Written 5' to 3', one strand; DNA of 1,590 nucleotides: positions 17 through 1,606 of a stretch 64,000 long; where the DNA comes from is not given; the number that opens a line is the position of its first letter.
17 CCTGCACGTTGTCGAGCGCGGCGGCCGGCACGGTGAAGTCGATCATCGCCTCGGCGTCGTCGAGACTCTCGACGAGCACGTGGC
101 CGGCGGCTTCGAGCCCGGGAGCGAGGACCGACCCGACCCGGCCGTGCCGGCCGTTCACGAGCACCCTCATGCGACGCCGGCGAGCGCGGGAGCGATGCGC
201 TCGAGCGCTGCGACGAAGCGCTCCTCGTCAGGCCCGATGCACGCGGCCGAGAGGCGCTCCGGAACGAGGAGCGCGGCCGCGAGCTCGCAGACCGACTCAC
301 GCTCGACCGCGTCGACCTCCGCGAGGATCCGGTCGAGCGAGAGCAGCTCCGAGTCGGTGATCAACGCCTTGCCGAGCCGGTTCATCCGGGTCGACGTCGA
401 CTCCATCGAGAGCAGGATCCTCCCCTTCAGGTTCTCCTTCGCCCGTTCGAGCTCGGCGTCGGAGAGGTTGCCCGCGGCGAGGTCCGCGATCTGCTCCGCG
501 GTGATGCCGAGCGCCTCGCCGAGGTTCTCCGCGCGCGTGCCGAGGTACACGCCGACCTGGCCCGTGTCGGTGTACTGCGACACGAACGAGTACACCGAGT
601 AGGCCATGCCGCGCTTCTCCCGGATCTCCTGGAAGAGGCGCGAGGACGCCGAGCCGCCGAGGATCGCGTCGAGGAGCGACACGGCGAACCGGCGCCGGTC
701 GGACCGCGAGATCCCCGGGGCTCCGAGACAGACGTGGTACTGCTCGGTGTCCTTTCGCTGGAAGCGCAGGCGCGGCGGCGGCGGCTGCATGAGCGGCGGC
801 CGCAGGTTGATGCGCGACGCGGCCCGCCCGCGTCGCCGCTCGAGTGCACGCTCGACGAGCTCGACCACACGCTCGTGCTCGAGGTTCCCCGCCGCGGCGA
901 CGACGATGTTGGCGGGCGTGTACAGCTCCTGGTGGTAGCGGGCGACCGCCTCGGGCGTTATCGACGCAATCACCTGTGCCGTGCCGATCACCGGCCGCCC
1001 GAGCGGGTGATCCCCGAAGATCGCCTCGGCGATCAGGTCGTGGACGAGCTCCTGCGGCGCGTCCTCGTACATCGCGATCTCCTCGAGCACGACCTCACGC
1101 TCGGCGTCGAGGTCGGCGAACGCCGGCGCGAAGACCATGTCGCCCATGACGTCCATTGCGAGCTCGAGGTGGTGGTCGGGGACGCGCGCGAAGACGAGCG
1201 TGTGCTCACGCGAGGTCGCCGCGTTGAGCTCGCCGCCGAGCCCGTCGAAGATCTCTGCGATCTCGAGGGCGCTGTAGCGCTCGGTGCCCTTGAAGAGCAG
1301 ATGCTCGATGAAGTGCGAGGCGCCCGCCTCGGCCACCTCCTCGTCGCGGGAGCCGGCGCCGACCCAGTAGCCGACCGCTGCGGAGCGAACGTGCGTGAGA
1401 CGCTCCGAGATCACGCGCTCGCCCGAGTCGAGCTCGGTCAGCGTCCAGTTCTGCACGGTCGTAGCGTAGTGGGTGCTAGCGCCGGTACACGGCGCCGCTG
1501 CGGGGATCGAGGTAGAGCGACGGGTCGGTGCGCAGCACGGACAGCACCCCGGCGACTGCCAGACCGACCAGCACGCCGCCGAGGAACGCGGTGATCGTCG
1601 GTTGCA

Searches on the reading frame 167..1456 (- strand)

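Call 67: search_protein_families(library=pfam, max_evalue=0.00001, proteins=[window:167-1456:-])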
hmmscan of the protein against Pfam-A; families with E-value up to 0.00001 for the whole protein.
window:167-1456:- (429 aa): 2 families
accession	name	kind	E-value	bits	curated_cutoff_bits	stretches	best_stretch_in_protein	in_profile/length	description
PF05193.26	Peptidase_M16_C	-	4.8e-43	147.6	23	1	165-343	1-181/181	Peptidase M16 inactive domain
PF00675.25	Peptidase_M16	-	2.6e-38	131.7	22.3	1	14-159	1-148/149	Insulinase (Peptidase family M16)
